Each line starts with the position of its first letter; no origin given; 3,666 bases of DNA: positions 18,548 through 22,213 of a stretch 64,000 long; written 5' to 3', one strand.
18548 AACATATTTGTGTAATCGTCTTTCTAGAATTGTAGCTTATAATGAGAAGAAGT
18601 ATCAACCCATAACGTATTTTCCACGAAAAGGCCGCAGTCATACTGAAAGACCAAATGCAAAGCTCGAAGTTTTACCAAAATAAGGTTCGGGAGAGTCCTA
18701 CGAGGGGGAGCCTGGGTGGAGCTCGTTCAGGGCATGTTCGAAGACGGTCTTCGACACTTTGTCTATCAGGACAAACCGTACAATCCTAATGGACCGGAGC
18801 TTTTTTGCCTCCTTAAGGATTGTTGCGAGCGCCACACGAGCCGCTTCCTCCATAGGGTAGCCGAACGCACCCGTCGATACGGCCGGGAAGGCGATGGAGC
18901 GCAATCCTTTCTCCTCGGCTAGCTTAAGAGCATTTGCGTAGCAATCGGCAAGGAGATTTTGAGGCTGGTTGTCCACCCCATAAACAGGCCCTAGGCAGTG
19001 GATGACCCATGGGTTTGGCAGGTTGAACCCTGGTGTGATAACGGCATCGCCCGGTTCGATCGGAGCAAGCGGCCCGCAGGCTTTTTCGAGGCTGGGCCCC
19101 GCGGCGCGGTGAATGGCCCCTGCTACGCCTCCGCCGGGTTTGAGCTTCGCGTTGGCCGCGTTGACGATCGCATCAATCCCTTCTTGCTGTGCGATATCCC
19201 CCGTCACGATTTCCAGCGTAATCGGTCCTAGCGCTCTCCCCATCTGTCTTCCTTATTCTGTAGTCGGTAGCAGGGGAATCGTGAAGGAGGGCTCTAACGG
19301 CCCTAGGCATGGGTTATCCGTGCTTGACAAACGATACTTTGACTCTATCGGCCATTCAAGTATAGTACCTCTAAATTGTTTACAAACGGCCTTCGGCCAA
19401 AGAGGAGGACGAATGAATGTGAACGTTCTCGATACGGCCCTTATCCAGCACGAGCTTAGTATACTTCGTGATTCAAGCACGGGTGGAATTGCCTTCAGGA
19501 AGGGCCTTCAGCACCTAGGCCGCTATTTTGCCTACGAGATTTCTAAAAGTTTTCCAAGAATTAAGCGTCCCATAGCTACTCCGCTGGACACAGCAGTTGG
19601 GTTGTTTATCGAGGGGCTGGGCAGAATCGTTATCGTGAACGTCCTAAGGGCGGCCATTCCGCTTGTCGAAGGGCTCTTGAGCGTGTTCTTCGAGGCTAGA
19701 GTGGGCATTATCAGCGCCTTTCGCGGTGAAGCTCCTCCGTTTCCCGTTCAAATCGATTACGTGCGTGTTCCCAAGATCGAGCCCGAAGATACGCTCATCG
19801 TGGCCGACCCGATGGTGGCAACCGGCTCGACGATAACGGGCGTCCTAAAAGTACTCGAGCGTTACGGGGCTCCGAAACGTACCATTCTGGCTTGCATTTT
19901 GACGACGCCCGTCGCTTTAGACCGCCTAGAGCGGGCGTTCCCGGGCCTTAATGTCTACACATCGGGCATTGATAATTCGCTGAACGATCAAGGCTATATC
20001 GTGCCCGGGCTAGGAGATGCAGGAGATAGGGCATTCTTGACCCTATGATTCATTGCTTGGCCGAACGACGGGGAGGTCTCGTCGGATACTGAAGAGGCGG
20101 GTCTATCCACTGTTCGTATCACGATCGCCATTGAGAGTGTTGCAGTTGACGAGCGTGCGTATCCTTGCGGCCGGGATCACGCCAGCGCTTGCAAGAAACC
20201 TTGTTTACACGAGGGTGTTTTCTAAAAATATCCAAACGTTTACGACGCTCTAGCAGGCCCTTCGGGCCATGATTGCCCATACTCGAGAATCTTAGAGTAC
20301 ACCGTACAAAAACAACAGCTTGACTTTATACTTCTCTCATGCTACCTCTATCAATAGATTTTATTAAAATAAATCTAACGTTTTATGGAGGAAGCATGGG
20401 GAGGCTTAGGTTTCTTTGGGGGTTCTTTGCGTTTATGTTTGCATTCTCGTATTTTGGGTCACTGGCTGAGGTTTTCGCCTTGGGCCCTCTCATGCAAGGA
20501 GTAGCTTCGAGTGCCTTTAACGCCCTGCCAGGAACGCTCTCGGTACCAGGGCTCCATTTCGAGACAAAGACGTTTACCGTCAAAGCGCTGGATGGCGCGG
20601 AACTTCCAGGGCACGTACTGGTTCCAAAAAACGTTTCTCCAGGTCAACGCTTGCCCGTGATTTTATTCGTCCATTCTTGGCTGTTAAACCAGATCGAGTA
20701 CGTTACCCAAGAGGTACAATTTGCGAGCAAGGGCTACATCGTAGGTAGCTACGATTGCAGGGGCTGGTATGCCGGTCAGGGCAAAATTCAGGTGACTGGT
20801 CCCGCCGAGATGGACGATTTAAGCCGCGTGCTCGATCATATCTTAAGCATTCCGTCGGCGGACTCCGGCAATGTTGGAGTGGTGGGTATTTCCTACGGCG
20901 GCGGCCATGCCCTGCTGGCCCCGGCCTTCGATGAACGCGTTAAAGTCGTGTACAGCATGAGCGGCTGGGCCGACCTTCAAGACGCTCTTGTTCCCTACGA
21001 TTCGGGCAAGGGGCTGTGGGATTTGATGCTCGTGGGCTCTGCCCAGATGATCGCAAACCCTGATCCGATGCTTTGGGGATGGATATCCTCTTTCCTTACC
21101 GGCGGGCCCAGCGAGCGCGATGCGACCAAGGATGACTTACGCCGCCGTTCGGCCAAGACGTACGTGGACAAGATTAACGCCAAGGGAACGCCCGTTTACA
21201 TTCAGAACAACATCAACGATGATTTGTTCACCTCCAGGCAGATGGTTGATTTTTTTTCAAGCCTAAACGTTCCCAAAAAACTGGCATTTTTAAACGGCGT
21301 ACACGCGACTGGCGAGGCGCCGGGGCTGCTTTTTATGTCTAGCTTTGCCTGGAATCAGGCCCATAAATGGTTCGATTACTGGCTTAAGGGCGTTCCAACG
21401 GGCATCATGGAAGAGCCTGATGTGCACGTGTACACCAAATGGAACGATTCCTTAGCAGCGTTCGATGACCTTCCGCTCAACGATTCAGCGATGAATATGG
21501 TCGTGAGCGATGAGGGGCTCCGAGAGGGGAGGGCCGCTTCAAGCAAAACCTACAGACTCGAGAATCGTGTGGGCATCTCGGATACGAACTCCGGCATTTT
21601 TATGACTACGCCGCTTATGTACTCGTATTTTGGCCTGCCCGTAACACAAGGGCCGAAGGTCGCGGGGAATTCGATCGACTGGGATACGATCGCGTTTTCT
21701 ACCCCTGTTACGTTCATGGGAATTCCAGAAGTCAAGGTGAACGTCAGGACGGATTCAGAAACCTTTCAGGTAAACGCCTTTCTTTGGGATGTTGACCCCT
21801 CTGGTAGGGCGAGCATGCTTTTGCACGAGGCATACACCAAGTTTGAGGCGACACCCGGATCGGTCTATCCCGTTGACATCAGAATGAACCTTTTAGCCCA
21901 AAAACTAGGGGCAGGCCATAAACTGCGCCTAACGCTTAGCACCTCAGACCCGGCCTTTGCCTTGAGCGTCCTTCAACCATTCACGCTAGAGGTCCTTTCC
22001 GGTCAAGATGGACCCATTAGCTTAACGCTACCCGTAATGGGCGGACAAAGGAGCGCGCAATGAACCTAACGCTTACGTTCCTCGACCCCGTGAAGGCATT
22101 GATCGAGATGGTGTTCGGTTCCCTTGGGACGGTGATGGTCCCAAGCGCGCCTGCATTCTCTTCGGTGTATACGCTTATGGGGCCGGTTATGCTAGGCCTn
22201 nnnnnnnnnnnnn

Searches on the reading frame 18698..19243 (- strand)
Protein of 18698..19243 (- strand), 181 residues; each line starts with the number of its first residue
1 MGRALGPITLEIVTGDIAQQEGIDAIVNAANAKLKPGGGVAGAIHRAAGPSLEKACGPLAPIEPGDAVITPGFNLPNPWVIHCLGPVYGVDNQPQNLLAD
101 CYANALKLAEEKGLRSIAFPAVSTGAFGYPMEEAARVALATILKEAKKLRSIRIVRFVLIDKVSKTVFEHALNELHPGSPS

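Call 8: search_protein_families(library=pfam, proteins=[window:18698-19243:-], max_evalue=0.00001)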
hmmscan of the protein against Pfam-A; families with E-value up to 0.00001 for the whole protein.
window:18698-19243:- (181 aa): 1 family
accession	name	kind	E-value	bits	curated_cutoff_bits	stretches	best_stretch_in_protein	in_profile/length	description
PF01661.27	Macro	-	2.4e-41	140.8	22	1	27-138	1-118/118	Macro domain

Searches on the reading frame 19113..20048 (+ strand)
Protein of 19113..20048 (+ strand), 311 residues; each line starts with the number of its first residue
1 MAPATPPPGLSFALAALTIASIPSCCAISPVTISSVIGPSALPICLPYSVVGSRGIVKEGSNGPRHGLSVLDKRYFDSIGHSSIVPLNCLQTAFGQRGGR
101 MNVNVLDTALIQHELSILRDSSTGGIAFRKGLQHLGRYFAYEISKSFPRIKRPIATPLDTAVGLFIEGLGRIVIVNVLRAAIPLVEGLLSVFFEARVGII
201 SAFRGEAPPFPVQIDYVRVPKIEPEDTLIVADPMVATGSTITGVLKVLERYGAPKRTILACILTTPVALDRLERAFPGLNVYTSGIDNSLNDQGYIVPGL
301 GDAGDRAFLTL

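Call 8: search_protein_families(library=pfam, proteins=[window:19113-20048:+], max_evalue=0.00001)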
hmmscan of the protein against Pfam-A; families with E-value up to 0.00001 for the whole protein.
window:19113-20048:+ (311 aa): 2 families
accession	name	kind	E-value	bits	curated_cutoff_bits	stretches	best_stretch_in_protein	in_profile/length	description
PF14681.12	UPRTase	-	1.2e-45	156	27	1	105-310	1-206/206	Uracil phosphoribosyltransferase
PF00156.33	Pribosyltran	-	1.4e-06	28.2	26.3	1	170-265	29-126/158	Phosphoribosyl transferase domain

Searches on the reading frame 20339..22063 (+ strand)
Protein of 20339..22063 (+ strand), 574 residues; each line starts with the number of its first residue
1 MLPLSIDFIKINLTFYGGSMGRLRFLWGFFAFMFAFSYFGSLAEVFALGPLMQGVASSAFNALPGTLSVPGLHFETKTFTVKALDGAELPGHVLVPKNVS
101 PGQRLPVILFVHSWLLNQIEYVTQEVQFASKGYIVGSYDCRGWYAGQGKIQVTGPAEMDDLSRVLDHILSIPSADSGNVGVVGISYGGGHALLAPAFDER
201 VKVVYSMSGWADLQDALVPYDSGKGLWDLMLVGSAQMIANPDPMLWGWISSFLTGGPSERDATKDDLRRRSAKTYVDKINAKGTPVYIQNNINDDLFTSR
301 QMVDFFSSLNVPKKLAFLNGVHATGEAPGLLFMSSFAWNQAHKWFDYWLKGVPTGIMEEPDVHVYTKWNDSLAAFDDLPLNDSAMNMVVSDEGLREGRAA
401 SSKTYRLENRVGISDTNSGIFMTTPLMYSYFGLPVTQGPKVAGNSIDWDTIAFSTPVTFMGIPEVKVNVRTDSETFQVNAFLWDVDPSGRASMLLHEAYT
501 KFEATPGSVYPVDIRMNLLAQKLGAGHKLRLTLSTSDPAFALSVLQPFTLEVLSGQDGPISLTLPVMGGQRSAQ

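Call 8: search_protein_families(library=pfam, proteins=[window:20339-22063:+], max_evalue=0.00001)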
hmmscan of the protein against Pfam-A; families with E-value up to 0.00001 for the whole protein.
window:20339-22063:+ (574 aa): 3 families
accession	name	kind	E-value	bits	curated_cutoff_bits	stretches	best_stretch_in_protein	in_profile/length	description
PF02129.25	Peptidase_S15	-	1.4e-24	87.6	23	1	85-237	1-155/262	X-Pro dipeptidyl-peptidase (S15 family)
PF08530.16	PepX_C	-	1.6e-13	51.6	22.5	1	450-553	84-196/217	X-Pro dipeptidyl-peptidase C-terminal non-catalytic domain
PF05448.18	AXE1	-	2.5e-06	26.9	21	0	82-206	62-205/321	Acetyl xylan esterase (AXE1)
